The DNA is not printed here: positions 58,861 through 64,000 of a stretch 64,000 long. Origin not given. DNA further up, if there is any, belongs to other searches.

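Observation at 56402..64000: Co-directional tight operon: giant pilin-containing protein, M50B-like intramembrane metalloprotease, GAF-adenylate cyclase, GIY-YIG protein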

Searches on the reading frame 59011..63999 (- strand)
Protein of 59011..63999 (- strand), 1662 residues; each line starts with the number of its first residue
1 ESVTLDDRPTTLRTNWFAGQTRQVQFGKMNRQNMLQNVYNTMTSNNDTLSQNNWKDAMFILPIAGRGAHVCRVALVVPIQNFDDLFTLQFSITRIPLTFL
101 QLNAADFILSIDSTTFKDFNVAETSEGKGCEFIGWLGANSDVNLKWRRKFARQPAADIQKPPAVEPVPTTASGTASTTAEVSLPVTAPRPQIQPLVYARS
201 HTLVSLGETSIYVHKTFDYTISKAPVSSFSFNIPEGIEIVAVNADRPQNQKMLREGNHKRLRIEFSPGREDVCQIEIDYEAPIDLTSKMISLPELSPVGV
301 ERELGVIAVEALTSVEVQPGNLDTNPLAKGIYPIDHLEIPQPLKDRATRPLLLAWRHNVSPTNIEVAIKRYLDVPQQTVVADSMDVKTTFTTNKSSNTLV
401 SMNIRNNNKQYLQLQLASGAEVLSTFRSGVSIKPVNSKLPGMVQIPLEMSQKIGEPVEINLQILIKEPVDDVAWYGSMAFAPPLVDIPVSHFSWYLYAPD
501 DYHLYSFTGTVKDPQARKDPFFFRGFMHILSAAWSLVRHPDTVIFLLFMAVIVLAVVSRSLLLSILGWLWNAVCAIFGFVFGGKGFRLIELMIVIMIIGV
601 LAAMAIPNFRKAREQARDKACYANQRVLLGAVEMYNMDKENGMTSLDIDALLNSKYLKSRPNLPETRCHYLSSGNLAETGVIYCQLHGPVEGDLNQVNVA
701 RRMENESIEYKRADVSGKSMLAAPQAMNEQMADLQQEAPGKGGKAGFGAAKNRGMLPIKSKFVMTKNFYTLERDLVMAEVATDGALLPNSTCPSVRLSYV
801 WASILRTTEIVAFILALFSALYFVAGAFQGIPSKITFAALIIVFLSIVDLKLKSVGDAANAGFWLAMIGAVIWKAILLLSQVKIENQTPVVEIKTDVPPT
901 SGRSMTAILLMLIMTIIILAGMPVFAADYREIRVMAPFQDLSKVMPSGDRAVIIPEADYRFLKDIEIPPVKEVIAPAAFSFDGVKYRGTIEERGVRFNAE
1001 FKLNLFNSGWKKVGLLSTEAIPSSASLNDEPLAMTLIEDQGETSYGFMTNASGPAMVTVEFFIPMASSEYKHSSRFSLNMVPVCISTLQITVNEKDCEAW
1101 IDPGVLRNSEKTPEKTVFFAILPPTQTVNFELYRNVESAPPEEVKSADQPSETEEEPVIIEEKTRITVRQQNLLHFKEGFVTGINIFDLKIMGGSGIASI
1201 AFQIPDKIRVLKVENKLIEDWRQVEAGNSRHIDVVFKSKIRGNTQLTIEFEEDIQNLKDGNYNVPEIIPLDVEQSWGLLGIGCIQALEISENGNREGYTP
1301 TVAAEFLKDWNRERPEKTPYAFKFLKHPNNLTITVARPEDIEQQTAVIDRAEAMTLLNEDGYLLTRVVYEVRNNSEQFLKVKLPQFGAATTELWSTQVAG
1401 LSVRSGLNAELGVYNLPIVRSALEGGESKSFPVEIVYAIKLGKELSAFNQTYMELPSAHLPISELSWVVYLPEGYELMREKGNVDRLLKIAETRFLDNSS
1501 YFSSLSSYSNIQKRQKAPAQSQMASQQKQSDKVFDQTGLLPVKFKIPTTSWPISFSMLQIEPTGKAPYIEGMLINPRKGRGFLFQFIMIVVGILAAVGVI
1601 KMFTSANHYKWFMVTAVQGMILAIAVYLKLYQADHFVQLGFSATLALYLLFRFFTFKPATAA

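Call 6: search_protein_families(library=pfam, proteins=[window:59011-63915:-], max_evalue=0.01)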
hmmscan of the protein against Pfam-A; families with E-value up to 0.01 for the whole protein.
window:59011-63915:- (1634 aa): 0 families

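Call 7: search_protein_families(library=ncbifam, proteins=[window:59011-63999:-], max_evalue=1)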
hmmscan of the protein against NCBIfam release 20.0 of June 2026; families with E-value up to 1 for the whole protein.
window:59011-63999:- (1662 aa): 9 families
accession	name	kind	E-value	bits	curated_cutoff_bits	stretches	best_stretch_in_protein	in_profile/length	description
NF040999.1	pilin_ComGC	equivalog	9.3e-13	48.2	75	1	584-660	2-75/84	competence type IV pilus major pilin ComGC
NF041775.1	typeIV_PilA_Myxo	equivalog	1.3e-10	41.6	400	1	583-632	10-59/214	type IV pilin protein PilA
TIGR01710.1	typeII_sec_gspG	equivalog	1.9e-10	40.9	88.85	1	584-641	1-58/134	type II secretion system major pseudopilin GspG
TIGR01708.2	typeII_sec_gspH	equivalog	3e-06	27.3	80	1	584-616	2-34/169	type II secretion system minor pseudopilin GspH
NF007862.0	PRK10574.1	equivalog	2.8e-05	24.3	138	1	584-614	5-35/145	prepilin peptidase-dependent pilin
NF041013.1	T4P_ComGE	equivalog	0.00031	20.8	49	1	584-642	4-64/83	competence type IV pilus minor pilin ComGE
TIGR02532.1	IV_pilin_GFxxxE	domain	0.00067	19.4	16.3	1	584-606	2-24/24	prepilin-type N-terminal cleavage/methylation domain-containing protein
TIGR02596.1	TIGR02596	subfamily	0.0073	16.4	70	1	586-610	1-25/196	Verru_Chthon cassette protein D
NF007800.0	PRK10506.1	equivalog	0.041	13.7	158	1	584-619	9-44/163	prepilin peptidase-dependent protein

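Call 12: find_homologous_proteins(query=window:59011-63999:-)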
Query window:59011-63999:- (1662 aa): 65 proteins with E <= 0.001 among 8000 candidates.
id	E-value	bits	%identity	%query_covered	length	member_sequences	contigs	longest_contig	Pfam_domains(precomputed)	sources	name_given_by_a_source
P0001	0.0e+0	3571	93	100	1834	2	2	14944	PF26697.1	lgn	-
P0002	0.0e+0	3003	77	100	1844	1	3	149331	PF26697.1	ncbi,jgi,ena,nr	ncbi:MAG TPA: prepilin-type N-terminal cleavage/methylation domain-containing protein [Candidatus Ri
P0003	0.0e+0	2941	77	100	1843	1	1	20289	PF26697.1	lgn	-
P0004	0.0e+0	2887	75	100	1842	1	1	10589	PF26697.1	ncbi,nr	ncbi:MAG: prepilin-type N-terminal cleavage/methylation domain-containing protein [Candidatus Rifleb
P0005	0.0e+0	2776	71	100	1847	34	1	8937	-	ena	-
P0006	0.0e+0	2719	70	100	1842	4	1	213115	-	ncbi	-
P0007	0.0e+0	2694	70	100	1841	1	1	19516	-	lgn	-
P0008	0.0e+0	2522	66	100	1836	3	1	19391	PF26697.1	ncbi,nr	ncbi:MAG: hypothetical protein EOM80_05180 [Erysipelotrichia bacterium]|nr:hypothetical protein [Ery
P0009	0.0e+0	2323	61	100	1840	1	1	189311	PF26697.1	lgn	-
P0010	0.0e+0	2294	61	100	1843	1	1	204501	PF26697.1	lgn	-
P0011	0.0e+0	2261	59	100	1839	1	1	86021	PF26697.1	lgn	-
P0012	0.0e+0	2249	60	100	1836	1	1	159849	PF26697.1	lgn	-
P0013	0.0e+0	2219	58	100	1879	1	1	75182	-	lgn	-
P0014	0.0e+0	2197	57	100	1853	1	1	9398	PF26697.1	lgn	-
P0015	0.0e+0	2186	57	100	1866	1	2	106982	PF26697.1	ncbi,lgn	ncbi:MAG: hypothetical protein Kow0029_17430 [Candidatus Rifleibacteriota bacterium]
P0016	0.0e+0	2182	57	100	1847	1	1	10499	PF26697.1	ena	-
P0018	0.0e+0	2175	58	100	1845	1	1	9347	PF26697.1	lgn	-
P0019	0.0e+0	2167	57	100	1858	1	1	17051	PF26697.1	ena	-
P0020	0.0e+0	2164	57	100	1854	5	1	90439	PF26697.1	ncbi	-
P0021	0.0e+0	2146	56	100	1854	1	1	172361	PF26697.1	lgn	-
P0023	0.0e+0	2139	56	100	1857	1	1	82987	PF26697.1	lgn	-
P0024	0.0e+0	2137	56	100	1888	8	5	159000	PF26697.1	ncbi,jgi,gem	-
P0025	0.0e+0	2135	56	100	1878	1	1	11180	PF26697.1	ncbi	-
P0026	0.0e+0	2130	56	100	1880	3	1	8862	PF26697.1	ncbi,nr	ncbi:MAG: prepilin-type N-terminal cleavage/methylation domain-containing protein [Candidatus Rifleb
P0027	0.0e+0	2123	56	100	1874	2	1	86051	PF26697.1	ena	-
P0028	0.0e+0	2108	55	100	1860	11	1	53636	PF26697.1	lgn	-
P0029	0.0e+0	2105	55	100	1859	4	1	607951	-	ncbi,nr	ncbi:MAG: hypothetical protein CVV41_01350 [Candidatus Riflebacteria bacterium HGW-Riflebacteria-1]|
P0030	0.0e+0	2097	56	100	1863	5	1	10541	PF26697.1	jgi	jgi:competence protein ComGC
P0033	0.0e+0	1825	59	80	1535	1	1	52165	PF26697.1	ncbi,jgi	jgi:competence protein ComGC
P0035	0.0e+0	1507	44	100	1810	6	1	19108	PF26697.1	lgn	-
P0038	0.0e+0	1492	43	100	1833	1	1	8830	PF26697.1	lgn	-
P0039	0.0e+0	1480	44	53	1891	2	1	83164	PF26697.1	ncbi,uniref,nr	ncbi:MAG: hypothetical protein OZSIB_1700 [Candidatus Ozemobacter sibiricus]|uniref:Uncharacterized 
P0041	0.0e+0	1427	43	53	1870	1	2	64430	PF26697.1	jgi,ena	-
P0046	0.0e+0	1278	37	97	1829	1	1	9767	PF26697.1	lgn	-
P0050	0.0e+0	1170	37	98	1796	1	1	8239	PF26697.1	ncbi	-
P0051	0.0e+0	1140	36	98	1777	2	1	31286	PF26697.1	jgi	jgi:competence protein ComGC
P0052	0.0e+0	1119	55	53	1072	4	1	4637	PF26697.1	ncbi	ncbi:MAG: hypothetical protein AB1403_16355, partial [Candidatus Riflebacteria bacterium]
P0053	0.0e+0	1109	35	98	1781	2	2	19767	PF26697.1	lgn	-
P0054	0.0e+0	1074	43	74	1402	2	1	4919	PF26697.1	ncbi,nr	ncbi:MAG TPA: prepilin-type N-terminal cleavage/methylation domain-containing protein, partial [Cand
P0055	6.4e-24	102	26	15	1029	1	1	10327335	-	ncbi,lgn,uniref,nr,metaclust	ncbi:hypothetical protein [Sandaracinus amylolyticus]|uniref:Uncharacterized protein n=1 Tax=Sandara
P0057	6.7e-15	72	24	19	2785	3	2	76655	PF07963.18,PF07596.17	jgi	-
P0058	1.0e-9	55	24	16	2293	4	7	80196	-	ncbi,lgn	-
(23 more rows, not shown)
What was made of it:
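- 59011..64000 (-): Giant envelope protein gene, cut at its 5' end by the window (1,662 of about 1,834 codons present). There are 54 Riflebacteria orthologs, mostly full-length at 1,775-1,906 aa, with 35-93% identity (call 12).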

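Call 14: search_protein_families(library=pfam, proteins=[P0002, P0029, P0039, P0055], max_evalue=0.1)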
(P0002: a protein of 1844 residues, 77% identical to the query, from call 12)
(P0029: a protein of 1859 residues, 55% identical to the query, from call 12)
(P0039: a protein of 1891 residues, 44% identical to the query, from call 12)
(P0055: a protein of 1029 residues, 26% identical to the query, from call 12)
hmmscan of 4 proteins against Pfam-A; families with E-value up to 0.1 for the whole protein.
P0002 (1844 aa): 0 families

P0029 (1859 aa): 0 families

P0039 (1891 aa): 0 families

P0055 (1029 aa): 1 family
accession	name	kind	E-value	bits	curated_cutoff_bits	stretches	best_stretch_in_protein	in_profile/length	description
PF08402.16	TOBE_2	-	0.0024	18.4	21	0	566-618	17-71/76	TOBE domain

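Call 16: find_related_loci(query=A1, collection=genome_contigs, flank=10000)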
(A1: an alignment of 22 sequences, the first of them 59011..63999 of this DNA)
Query A1 (1662 aa) in genome_contigs; peptide patterns used: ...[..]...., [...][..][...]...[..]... (x = any residue, [..] = any of these).
188 stretches matched a pattern; 129 encode a relative of the query (tblastn E <= 1e-3); the best 80 are kept; 75 distinct loci.
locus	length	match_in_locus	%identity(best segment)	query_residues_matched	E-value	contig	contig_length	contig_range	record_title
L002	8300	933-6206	93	1-1662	0e+0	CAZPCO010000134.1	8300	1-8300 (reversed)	MAG TPA_asm: uncultured bacterium isolate binchicken_co117_419 genome assembly, contig: NODE_15064_length_8300_cov_3.715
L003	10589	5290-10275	75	1-1661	0e+0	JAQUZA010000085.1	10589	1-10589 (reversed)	MAG: Candidatus Riflebacteria bacterium isolate STD2_25 NODE_24642_length_10589_cov_3.163449_Sandtown_D2, whole genome s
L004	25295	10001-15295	71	1-1661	0e+0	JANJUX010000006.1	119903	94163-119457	MAG: Candidatus Riflebacteria bacterium isolate RXS2_metabat.bin.35 RXS2_k141_43193, whole genome shotgun sequence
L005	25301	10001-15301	72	1-1661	0e+0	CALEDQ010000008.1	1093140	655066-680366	MAG TPA_asm: uncultured bacterium isolate SRR3330203_bin.17_CONCOCT_v1.1_MAG genome assembly, contig: ERZ724088.1, whole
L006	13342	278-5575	71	1-1661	0e+0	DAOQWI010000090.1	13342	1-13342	MAG TPA_asm: Candidatus Ozemobacteraceae bacterium isolate AMR_MDS_1066 NODE_5135_length_13342_cov_7.319485, whole genom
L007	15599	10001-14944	66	1-1658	0e+0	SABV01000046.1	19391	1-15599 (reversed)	MAG: Erysipelotrichia bacterium isolate INTA.CYC.134 contig-100_2257, whole genome shotgun sequence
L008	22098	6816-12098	77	1-1662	0e+0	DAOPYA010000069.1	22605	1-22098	MAG TPA_asm: Candidatus Rifleibacterium sp. isolate AMR_MDS_1326 NODE_2313_length_22605_cov_6.078359, whole genome shotg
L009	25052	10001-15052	57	1-1658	0e+0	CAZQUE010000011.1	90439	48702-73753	MAG TPA_asm: uncultured bacterium isolate SRP304446_co1_153 genome assembly, contig: NODE_134_length_90439_cov_12.225327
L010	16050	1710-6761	57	1-1658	0e+0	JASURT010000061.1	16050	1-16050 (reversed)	MAG: Candidatus Ozemobacter sp. isolate DJKA78_ANT-KO_bin.22 scaffold_900, whole genome shotgun sequence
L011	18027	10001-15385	56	2-1659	0e+0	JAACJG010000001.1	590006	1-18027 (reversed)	MAG: Candidatus Rifleibacterium amylolyticum isolate CH46 Scaffold00, whole genome shotgun sequence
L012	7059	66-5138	55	2-1659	0e+0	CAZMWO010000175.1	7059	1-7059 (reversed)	MAG TPA_asm: uncultured bacterium isolate SRP192927_co6_749 genome assembly, contig: NODE_28904_length_7059_cov_3.797973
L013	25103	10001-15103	56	1-1658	0e+0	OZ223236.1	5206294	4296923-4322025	MAG: Candidatus Ozemobacteraceae bacterium isolate 4ee0fdf2-fbb4-4151-bfa0-813162405533 genome assembly, chromosome: 2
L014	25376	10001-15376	55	2-1659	0e+0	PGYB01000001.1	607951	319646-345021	MAG: Candidatus Riflebacteria bacterium HGW-Riflebacteria-1 bjp_ig2103_scaffold_3, whole genome shotgun sequence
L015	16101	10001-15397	56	2-1662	0e+0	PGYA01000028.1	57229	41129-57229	MAG: Candidatus Riflebacteria bacterium HGW-Riflebacteria-2 bjp_ig2102_scaffold_431, whole genome shotgun sequence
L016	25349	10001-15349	57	1-1659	0e+0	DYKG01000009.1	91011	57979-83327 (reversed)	MAG TPA_asm: Candidatus Methylomirabilis sp. isolate SulCav_AS07-7_4_47_145 SulCav_AS07_7_163_length_91011_cov_80_605688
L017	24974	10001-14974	44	2-1658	0e+0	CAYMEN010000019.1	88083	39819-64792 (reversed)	MAG TPA_asm: uncultured bacterium isolate SRP263991_co7_86 genome assembly, contig: NODE_164_length_88083_cov_10.964591,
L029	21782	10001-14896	37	2-1656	0e+0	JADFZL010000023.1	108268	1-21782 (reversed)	MAG: Candidatus Riflebacteria bacterium isolate nHGRbin4 nHGR_bin4_NODE_23_length_108268_cov_19.224272, whole genome sho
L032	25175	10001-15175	44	1-1656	0e+0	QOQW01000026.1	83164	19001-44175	MAG: Candidatus Ozemobacter sibiricus isolate BY5 NODE_258, whole genome shotgun sequence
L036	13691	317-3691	44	575-1658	0e+0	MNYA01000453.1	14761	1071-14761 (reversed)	MAG: bacterium CG2_30_54_10 isolate CG2_30_54_10 cg2_3.0_scaffold_6308_c, whole genome shotgun sequence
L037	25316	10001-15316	37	2-1659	0e+0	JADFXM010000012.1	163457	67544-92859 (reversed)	MAG: Candidatus Riflebacteria bacterium isolate nDJH14bin3 nDJH14_bin3_NODE_12_length_163457_cov_86.899627, whole genome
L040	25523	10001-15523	44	1-1657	0e+0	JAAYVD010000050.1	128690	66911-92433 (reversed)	MAG: Candidatus Riflebacteria bacterium isolate AS27yjCOA_28 52627_AS27, whole genome shotgun sequence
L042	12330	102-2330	42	196-1662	2e-178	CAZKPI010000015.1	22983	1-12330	MAG TPA_asm: uncultured bacterium isolate binchicken_co135_42 genome assembly, contig: NODE_3860_length_22983_cov_2.7544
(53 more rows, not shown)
